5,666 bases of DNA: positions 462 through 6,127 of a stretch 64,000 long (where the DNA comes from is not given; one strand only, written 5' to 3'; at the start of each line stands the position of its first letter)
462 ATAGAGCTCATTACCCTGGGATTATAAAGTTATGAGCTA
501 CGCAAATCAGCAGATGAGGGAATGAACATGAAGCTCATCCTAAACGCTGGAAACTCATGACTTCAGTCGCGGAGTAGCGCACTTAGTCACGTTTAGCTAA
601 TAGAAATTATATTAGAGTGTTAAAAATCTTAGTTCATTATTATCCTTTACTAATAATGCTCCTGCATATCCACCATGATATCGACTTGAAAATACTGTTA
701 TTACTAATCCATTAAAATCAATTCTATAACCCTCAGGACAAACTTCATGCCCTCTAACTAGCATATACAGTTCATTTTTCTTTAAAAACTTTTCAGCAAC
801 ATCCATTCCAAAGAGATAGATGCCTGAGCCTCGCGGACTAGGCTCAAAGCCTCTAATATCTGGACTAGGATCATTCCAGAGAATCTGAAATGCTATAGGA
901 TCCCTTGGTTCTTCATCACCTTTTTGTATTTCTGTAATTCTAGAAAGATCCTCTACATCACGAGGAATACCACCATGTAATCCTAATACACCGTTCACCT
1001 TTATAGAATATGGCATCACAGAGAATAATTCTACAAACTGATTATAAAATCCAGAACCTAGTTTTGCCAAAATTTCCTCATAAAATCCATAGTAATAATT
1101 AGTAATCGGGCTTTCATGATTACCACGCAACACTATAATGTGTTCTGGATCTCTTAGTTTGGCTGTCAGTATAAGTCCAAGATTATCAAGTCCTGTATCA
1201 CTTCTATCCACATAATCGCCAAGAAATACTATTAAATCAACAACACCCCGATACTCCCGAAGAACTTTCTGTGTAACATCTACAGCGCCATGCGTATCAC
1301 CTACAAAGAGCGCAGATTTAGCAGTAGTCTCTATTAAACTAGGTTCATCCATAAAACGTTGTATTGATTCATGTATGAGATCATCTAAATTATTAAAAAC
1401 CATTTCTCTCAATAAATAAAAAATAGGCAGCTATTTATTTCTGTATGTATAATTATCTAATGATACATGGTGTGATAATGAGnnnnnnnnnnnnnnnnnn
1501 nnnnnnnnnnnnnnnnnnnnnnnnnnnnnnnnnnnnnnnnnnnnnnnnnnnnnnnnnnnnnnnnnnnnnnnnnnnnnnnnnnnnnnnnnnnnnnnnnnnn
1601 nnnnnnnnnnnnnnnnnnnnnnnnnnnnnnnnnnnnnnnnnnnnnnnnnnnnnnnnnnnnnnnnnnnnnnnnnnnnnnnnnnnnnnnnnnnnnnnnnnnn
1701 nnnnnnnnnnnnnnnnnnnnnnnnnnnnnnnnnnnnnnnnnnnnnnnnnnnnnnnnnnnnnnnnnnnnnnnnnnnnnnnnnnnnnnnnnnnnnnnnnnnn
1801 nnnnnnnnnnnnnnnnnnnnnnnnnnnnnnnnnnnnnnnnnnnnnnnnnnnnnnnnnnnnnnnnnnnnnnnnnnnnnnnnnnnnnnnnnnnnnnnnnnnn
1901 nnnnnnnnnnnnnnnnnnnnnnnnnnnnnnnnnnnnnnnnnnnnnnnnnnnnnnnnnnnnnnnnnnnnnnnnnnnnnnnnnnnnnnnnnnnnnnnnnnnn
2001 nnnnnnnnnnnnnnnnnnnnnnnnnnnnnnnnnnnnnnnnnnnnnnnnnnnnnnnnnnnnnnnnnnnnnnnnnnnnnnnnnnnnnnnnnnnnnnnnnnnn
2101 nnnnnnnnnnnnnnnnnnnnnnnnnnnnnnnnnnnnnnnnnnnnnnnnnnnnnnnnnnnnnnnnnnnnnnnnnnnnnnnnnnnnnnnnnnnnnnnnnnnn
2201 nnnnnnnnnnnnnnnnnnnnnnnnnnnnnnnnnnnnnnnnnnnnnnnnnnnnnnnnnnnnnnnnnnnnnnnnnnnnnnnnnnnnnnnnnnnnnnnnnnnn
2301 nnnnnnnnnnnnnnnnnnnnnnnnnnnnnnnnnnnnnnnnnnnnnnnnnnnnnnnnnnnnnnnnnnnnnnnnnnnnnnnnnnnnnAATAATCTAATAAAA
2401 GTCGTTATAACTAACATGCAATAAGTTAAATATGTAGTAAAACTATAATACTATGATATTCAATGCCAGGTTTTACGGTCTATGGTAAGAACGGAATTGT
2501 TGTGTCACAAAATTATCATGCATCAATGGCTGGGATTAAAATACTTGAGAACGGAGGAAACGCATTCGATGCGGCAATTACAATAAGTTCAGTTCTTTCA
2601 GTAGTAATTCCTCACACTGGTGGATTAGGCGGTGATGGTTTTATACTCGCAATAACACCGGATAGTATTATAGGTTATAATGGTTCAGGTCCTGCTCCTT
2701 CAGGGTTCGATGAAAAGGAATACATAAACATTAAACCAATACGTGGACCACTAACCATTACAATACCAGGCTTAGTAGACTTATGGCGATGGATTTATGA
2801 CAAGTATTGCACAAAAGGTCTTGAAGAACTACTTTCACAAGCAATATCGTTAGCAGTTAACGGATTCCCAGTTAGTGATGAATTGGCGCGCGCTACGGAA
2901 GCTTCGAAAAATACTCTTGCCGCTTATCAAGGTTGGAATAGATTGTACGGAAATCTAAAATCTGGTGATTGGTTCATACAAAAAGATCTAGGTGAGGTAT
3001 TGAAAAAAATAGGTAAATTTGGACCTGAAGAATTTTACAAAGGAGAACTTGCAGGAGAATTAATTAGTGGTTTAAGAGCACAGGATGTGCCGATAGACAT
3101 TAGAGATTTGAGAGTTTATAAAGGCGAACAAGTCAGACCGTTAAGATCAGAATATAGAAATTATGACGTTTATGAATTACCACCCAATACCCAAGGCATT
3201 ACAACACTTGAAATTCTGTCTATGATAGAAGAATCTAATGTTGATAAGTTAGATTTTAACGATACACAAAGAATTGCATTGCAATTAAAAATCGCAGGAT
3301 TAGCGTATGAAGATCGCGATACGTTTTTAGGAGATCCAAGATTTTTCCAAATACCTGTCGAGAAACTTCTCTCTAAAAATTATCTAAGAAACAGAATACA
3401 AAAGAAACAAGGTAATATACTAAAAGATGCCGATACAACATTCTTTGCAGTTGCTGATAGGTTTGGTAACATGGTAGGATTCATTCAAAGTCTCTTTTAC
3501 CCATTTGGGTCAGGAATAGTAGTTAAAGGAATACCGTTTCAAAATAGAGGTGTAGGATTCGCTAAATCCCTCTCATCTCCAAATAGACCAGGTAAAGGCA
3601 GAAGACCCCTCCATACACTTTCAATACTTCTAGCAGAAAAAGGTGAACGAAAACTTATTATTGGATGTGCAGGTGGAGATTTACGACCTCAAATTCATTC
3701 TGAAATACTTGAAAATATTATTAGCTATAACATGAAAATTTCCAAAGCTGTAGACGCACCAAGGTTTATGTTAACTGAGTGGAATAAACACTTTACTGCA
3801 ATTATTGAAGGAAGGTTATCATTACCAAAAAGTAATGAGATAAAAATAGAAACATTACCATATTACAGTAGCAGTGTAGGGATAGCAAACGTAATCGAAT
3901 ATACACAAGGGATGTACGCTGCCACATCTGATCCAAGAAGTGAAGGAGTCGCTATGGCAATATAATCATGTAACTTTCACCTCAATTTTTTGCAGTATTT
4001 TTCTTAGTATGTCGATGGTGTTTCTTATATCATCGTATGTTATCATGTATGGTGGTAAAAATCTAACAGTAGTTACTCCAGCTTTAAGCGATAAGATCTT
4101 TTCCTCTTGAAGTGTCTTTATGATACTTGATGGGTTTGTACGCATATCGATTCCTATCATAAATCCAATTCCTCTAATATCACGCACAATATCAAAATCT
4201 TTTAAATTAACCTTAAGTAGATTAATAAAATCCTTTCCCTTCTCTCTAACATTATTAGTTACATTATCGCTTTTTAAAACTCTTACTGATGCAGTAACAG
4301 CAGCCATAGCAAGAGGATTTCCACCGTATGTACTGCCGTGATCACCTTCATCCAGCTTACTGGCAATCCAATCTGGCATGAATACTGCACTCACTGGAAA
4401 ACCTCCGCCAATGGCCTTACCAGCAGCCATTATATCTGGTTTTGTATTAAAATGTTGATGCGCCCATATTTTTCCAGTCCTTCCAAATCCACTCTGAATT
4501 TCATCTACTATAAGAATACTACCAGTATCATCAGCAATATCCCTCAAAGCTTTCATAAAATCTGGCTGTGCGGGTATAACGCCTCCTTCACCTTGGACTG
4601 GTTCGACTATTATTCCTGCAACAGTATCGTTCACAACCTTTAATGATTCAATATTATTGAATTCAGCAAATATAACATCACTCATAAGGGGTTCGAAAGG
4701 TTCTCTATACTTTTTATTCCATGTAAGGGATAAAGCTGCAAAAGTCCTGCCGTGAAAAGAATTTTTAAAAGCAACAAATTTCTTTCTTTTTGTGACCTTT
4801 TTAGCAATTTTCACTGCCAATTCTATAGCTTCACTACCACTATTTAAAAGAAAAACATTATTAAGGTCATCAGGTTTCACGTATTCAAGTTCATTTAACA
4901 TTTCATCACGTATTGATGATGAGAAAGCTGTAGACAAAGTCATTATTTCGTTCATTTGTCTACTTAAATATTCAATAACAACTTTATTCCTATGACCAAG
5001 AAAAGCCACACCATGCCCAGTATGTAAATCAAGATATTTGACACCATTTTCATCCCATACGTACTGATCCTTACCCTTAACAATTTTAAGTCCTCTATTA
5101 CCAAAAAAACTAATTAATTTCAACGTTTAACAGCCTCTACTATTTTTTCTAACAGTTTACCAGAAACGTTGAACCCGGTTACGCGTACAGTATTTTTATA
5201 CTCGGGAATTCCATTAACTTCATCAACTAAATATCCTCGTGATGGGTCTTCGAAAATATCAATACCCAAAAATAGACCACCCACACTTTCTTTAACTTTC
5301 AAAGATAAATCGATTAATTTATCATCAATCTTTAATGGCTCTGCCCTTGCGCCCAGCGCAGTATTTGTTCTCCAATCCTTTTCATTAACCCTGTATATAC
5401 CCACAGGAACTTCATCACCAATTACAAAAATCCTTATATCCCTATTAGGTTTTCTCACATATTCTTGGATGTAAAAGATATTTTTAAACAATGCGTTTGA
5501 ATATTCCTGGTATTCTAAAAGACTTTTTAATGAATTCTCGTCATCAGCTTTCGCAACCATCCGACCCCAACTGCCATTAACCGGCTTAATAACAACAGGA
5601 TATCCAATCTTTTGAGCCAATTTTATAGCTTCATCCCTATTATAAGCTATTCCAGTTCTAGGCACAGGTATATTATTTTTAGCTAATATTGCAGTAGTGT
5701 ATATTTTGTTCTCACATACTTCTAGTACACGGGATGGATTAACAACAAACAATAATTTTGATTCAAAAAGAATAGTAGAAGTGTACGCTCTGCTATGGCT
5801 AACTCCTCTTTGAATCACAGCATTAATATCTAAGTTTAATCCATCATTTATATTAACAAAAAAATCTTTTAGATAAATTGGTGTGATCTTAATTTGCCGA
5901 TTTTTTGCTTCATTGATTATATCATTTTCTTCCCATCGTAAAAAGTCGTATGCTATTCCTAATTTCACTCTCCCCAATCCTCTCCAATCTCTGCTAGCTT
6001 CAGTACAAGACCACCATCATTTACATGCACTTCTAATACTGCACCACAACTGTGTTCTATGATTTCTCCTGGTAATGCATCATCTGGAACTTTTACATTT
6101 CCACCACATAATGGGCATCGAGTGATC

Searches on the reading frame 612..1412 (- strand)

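Call 24: search_protein_families(library=pfam, proteins=[window:612-1412:-])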
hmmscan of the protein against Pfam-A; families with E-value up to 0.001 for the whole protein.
window:612-1412:- (266 aa): 2 families
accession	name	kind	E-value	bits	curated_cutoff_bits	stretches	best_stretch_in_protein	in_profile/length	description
PF00149.33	Metallophos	-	1.4e-25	91.3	21.5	1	35-225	4-190/191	Calcineurin-like phosphoesterase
PF12850.12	Metallophos_2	-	3.1e-05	24.5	27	1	35-103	4-60/154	Calcineurin-like phosphoesterase superfamily domain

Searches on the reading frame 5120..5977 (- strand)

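Call 64: search_protein_families(library=pfam, proteins=[window:5120-5977:-], max_evalue=0.0001)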
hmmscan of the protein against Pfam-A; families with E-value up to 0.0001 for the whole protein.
window:5120-5977:- (285 aa): 8 families
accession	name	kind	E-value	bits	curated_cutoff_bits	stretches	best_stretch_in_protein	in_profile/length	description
PF08443.16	RimK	-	3.1e-36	125.2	21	1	89-279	2-188/188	RimK-like ATP-grasp domain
PF02955.21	GSH-S_ATP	-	1.1e-12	48.2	23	1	105-244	12-154/175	Prokaryotic glutathione synthetase, ATP-grasp domain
PF22626.3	LysX_preATP_grasp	-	1.6e-08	35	27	1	6-87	1-84/84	LysX preATP-grasp domain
PF02786.22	CPSase_L_D2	-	3.4e-08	33.7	19.8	1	94-190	5-104/211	Carbamoyl-phosphate synthase L chain, ATP binding domain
PF13549.11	ATP-grasp_5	-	1.4e-06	28.3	27.6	1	94-133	15-54/221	ATP-grasp domain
PF14397.11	ATPgrasp_ST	-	3.3e-06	27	31.4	1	75-147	6-85/278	Sugar-transfer associated ATP-grasp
PF02222.28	ATP-grasp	-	3e-05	24.2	27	1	98-160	3-66/179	ATP-grasp domain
PF02655.19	ATP-grasp_3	-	7.5e-05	23.3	23.2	0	88-232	1-130/160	ATP-grasp domain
